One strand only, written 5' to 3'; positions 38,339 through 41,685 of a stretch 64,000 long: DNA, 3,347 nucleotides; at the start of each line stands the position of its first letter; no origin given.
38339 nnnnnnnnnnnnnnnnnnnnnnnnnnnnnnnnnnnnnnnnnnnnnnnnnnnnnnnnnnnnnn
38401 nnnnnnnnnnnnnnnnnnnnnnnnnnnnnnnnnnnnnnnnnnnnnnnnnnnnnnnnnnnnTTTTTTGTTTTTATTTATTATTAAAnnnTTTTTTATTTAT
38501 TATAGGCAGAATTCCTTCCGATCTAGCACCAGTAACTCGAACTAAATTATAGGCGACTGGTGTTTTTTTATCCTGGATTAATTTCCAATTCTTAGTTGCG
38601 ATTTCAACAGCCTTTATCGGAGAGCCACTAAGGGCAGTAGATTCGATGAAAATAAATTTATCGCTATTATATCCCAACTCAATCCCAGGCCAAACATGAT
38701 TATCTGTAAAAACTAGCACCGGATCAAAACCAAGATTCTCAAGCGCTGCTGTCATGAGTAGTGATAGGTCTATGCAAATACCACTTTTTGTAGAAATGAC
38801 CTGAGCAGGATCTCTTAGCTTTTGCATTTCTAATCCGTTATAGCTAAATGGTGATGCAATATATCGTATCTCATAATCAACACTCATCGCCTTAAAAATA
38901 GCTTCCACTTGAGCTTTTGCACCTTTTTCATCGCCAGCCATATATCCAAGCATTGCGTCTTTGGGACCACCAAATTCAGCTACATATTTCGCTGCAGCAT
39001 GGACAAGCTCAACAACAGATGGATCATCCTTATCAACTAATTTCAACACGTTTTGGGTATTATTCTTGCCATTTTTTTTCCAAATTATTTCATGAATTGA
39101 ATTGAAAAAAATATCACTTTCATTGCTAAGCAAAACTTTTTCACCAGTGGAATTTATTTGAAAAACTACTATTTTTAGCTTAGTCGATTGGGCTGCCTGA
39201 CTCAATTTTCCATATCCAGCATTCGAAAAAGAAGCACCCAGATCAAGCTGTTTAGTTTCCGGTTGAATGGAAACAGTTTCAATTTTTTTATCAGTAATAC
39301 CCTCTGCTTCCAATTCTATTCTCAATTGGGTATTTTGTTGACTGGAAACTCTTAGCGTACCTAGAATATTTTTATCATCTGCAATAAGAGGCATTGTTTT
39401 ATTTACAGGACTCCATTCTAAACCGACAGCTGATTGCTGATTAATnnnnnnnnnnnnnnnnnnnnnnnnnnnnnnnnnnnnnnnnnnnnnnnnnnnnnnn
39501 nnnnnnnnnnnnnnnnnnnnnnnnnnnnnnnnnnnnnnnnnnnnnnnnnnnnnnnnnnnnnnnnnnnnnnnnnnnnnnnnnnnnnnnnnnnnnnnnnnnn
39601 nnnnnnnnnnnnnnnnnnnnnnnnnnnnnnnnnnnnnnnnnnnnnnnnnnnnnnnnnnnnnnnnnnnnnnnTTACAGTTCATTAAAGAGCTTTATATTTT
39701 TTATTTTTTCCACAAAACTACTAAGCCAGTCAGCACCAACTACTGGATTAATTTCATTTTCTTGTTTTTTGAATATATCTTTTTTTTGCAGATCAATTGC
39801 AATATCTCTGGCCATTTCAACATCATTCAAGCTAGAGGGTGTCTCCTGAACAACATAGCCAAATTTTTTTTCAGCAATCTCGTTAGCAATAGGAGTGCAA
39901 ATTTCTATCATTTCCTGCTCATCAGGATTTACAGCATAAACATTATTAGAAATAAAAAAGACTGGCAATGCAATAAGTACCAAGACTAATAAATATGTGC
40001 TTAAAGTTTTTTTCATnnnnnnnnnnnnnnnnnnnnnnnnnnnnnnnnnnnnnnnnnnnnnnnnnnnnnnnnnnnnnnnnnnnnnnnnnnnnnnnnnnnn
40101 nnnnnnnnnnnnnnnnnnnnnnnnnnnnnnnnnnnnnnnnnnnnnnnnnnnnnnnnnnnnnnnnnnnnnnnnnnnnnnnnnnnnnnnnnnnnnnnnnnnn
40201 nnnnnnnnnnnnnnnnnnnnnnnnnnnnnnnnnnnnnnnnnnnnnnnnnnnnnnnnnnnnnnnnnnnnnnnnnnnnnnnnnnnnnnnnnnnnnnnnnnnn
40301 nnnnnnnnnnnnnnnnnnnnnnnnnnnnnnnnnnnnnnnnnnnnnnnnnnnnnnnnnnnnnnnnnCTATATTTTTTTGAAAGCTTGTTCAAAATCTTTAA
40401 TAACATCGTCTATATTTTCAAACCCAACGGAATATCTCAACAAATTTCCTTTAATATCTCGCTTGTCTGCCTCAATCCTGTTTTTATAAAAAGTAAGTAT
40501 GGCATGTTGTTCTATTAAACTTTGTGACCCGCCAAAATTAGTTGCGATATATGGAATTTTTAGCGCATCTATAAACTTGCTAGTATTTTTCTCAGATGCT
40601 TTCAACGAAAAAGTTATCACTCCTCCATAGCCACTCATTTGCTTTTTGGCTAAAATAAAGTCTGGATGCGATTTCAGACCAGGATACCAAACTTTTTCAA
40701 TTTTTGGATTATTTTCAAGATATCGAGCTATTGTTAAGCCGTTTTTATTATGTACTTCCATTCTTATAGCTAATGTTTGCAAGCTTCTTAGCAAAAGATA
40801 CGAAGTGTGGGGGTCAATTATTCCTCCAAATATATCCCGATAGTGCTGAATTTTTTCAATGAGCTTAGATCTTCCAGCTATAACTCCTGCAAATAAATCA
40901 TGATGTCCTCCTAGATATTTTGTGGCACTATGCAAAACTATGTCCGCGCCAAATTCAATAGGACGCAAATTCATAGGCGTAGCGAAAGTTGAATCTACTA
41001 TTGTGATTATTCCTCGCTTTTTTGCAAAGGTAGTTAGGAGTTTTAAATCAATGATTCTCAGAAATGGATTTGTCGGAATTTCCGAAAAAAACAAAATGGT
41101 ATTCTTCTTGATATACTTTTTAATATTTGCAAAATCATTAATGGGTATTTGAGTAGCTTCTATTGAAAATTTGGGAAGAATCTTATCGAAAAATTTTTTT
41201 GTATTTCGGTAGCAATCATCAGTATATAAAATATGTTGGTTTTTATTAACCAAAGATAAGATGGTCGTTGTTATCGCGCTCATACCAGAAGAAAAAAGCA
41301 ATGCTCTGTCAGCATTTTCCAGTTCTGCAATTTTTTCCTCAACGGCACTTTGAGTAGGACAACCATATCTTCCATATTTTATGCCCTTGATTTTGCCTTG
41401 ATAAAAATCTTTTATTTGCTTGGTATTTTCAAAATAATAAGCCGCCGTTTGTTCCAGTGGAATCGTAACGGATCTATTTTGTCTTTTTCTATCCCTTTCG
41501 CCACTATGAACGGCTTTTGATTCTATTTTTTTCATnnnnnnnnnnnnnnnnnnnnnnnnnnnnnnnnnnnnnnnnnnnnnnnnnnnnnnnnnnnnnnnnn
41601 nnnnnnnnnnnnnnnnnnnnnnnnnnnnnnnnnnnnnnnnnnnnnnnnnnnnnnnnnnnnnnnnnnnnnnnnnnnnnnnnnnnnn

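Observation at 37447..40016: Three-gene operon: small secreted protein plus two zinc-ribbon single-pass membrane proteins, one with an extracellular transglutaminase-like protease domain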

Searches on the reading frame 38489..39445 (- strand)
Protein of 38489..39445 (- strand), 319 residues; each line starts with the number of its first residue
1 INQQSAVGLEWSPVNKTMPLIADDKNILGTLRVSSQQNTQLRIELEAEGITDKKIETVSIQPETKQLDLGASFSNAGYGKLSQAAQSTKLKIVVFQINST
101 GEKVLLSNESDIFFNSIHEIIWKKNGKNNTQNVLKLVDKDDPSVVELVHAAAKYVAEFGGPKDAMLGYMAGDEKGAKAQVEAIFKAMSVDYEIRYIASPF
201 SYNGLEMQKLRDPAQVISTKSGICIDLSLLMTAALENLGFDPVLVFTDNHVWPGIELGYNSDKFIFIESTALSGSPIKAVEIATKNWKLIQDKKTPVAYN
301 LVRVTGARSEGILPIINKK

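Call 71: search_dna_similar(query=window:38489-39445:-, collection=plasmids, mode=protein, max_evalue=0.001, max_rows=25)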
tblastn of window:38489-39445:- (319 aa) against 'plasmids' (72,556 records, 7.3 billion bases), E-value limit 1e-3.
Records with a match: 54; places in all: 54; records where one place covers at least 80% of the query: 0.
Best place of each record, by identity: <60% 54.
By first word of the organism name: Raoultella 11; Rhizobium 9; Klebsiella 8; Thioclava 4; Mesorhizobium 4; Microbacterium 3; Burkholderia 2; Paracoccus 2; Paraburkholderia 2; Bosea 1; and 8 more.
By predicted mobility (MOB-suite, as given by PLSDB): non-mobilizable 29; conjugative 22; mobilizable 3.
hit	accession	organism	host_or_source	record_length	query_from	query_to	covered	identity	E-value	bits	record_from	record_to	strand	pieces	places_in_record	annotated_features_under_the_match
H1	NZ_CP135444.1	Thioclava sp. FTW29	-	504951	40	283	76%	27.1%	5e-10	68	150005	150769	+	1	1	DUF3320 domain-containing protein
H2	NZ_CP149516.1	Thioclava sp. GXIMD4215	pure culture,mangrove soil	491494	40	283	76%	27.1%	7e-10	67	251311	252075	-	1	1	DUF3320 domain-containing protein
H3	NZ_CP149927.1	Thioclava sp. GXIMD4216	-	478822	40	283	76%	27.1%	1e-9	67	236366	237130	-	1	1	DUF3320 domain-containing protein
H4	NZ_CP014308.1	Burkholderia sp. PAMC 26561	single cell,lichen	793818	133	319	59%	28.2%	6e-11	71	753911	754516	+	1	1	DUF3320 domain-containing protein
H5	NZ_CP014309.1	Burkholderia sp. PAMC 26561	single cell,lichen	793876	133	319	59%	28.2%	6e-11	71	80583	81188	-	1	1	DUF3320 domain-containing protein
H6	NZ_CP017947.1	Bosea sp. Tri-49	Oxytropis triphylla,cell culture,root ...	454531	128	319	60%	25.2%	2e-7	60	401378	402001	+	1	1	hypothetical protein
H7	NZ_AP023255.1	Mesorhizobium sp. 131-3-5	Lotus japonicus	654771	131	319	59%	24.0%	5e-8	62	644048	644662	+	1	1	DUF3320 domain-containing protein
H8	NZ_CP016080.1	Mesorhizobium loti NZP2037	Lotus,cell culture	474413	136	319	58%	24.6%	3e-5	53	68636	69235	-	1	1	DUF3320 domain-containing protein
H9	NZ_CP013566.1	Rhizobium phaseoli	Phaseolus vulgaris,Whole ...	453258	136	319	58%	24.1%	6e-8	61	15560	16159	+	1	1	DUF3320 domain-containing protein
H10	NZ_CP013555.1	Rhizobium phaseoli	-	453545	136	319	58%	24.1%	6e-8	61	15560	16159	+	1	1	DUF3320 domain-containing protein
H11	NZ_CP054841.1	Comamonas antarctica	whole organism,R2A medium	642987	133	257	39%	35.2%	9e-9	64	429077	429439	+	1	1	DUF3320 domain-containing protein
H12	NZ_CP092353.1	Rhizobium sp. C104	Cell culture,nodule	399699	136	319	58%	23.6%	8e-8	61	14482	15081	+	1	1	DUF3320 domain-containing protein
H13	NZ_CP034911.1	Sinorhizobium alkalisoli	single cell,root nodule of Sesbania ...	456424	136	319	58%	23.5%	3e-5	53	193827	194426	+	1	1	DUF3320 domain-containing protein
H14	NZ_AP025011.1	Raoultella ornithinolytica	-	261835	105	257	48%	27.9%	3e-6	56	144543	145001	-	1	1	none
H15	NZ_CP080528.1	Mesorhizobium sp. AR07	Oxytropis sp.,Cell culture,root nodule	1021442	136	319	58%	23.2%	1e-7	61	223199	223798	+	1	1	record has no annotation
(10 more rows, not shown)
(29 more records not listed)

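Call 72: search_dna_similar(query=window:38489-39445:-, collection=phages, mode=protein, max_evalue=0.001, max_rows=25)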
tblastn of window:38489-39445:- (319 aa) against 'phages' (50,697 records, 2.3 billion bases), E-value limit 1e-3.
No match.

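Call 73: get_annotated_region(hit=H1, flank=8000)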
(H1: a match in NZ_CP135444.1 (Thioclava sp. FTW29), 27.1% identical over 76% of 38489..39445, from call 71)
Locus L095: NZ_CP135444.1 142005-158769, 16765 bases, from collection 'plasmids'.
description: Thioclava sp. FTW29 plasmid unnamed1, complete sequence
organism: Thioclava sp. FTW29 (NCBI taxid 3076557)
taxonomy: Bacteria; Pseudomonadota; Alphaproteobacteria; Rhodobacterales; Paracoccaceae; Thioclava; Thioclava sp. FTW29
host: -; source: -; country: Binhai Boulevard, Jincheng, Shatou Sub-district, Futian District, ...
typing (MOB-suite, as given by PLSDB): non-mobilizable
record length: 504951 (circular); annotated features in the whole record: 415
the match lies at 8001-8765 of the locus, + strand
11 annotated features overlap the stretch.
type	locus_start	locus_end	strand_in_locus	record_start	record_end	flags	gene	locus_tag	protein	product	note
CDS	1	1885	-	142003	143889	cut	-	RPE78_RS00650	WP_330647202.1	PhoX family phosphatase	-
CDS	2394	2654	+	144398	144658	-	-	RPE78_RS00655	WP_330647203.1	hypothetical protein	-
CDS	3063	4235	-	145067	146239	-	-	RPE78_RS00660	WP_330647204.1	iron-containing alcohol dehydrogenase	-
CDS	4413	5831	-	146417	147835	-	-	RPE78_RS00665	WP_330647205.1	hypothetical protein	-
CDS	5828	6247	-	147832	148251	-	-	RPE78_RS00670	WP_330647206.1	biopolymer transporter ExbD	-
CDS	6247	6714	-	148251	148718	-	-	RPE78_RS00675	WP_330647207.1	biopolymer transporter ExbD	GO:0055085 - transmembrane transport [Evidence IEA]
CDS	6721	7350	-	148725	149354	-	-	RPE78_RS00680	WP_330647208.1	MotA/TolQ/ExbB proton channel family protein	-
CDS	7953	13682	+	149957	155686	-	-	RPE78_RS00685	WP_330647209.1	DUF3320 domain-containing protein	-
CDS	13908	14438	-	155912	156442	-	-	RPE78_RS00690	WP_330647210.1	hypothetical protein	-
CDS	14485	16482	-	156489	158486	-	-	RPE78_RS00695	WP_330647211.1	serine/threonine-protein kinase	GO:0006468 - protein phosphorylation [Evidence IEA]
CDS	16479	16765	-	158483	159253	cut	-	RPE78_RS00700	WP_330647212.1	protein phosphatase 2C domain-containing protein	-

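Call 74: search_protein_families(library=pfam, proteins=[L095:7953-13679:+], max_evalue=0.001)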
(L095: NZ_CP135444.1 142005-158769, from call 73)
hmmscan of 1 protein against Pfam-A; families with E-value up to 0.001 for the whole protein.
L095:7953-13679:+ (1909 aa): 8 families
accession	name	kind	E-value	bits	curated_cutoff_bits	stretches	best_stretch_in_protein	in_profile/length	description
PF13195.11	DUF4011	-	2.1e-48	164.7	22.2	1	356-524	1-158/158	Protein of unknown function (DUF4011)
PF18741.7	MTES_1575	-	5.6e-35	119.7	38.2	1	1578-1675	1-96/96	REase_MTES_1575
PF13086.12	AAA_11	-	1.9e-20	74.1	27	2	1266-1309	209-253/257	AAA domain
PF11784.13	DUF3320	-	7.8e-13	48.6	25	1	1763-1810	2-49/50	Protein of unknown function (DUF3320)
PF13087.12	AAA_12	-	1.2e-12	48.2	27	1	1331-1529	4-192/195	AAA domain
PF13245.12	AAA_19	-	4.5e-09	37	25.1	1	644-702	1-61/134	AAA domain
PF13604.12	AAA_30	-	1.1e-08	35.5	27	0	642-703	4-67/191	AAA domain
PF04480.18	DUF559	-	3.2e-05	24.2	20.6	1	1621-1675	57-108/109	Protein of unknown function (DUF559)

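Call 75: search_protein_families(library=ncbifam, proteins=[L095:7953-13679:+], max_evalue=0.001)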
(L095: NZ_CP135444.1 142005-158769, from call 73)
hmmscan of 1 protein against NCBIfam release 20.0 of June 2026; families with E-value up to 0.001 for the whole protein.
L095:7953-13679:+ (1909 aa): 7 families
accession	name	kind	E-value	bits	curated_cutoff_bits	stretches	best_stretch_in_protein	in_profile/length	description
NF058533.1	antiphage_ProA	equivalog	0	2079.5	1500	1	2-1888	12-1903/1903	anti-phage protein ProA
NF042953.1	Hhe_antiphage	equivalog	8.4e-239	795.9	2000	2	1087-1709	1087-1712/1797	DUF4011 domain-containing anti-phage protein Hhe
TIGR00376.1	TIGR00376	hypoth_equivalog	3e-24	85.4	348.9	2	1259-1375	354-458/639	IGHMBP2 family helicase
NF040671.1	PLuB_AAA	exception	7.3e-21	73.3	999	2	1267-1530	959-1231/1256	PLuB system helicase-like protein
TIGR01448.2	helicase_RecD2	equivalog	1.6e-07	29.9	500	1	641-689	318-366/713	SF1B family DNA helicase RecD2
TIGR01447.1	recD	equivalog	1.9e-05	23.5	310.15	0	1269-1310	261-305/597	exodeoxyribonuclease V subunit alpha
TIGR03744.1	traC_PFL_4706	equivalog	1.9e-05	22.8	520.6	1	652-715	473-535/892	conjugative transfer ATPase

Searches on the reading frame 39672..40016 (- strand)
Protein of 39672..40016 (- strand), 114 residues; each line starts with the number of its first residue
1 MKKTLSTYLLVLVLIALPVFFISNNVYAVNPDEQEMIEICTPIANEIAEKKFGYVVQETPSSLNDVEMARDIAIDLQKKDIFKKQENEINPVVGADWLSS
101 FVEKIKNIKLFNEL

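Call 3: search_protein_families(library=pfam, proteins=[window:39672-40016:-], max_evalue=0.1)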
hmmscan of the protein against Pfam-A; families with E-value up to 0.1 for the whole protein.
window:39672-40016:- (114 aa): 0 families

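Call 4: search_protein_families(library=ncbifam, proteins=[window:39672-40016:-], max_evalue=0.1)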
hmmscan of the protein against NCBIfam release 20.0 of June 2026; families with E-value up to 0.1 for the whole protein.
window:39672-40016:- (114 aa): 1 family
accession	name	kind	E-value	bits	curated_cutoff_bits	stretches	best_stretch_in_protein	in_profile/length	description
NF040868.1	carboxypep_CpsA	equivalog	0.016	14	500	1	38-108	277-346/391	carboxypeptidase CpsA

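Call 5: search_protein_families(library=padloc, proteins=[window:39672-40016:-], max_evalue=0.1)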
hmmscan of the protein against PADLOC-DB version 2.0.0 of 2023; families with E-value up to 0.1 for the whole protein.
window:39672-40016:- (114 aa): 0 families

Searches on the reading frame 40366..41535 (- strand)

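Call 3: search_protein_families(library=pfam, proteins=[window:40366-41535:-], max_evalue=0.1)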
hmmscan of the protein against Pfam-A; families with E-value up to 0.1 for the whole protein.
window:40366-41535:- (389 aa): 5 families
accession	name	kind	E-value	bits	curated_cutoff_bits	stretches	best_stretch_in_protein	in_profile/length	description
PF01053.26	Cys_Met_Meta_PP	-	1.4e-124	416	27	1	6-387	2-381/381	Cys/Met metabolism PLP-dependent enzyme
PF00155.27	Aminotran_1_2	-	0.00017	21.3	19.7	1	55-186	36-190/361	Aminotransferase class I and II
PF06838.17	Met_gamma_lyase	-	0.00018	20.7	24.2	1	39-230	37-247/405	Methionine gamma-lyase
PF00266.25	Aminotran_5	-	0.00029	20.4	21.5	1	64-232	47-224/371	Aminotransferase class-V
PF03841.19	SelA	-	0.006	16.1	22.8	1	187-231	194-235/367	L-seryl-tRNA selenium transferase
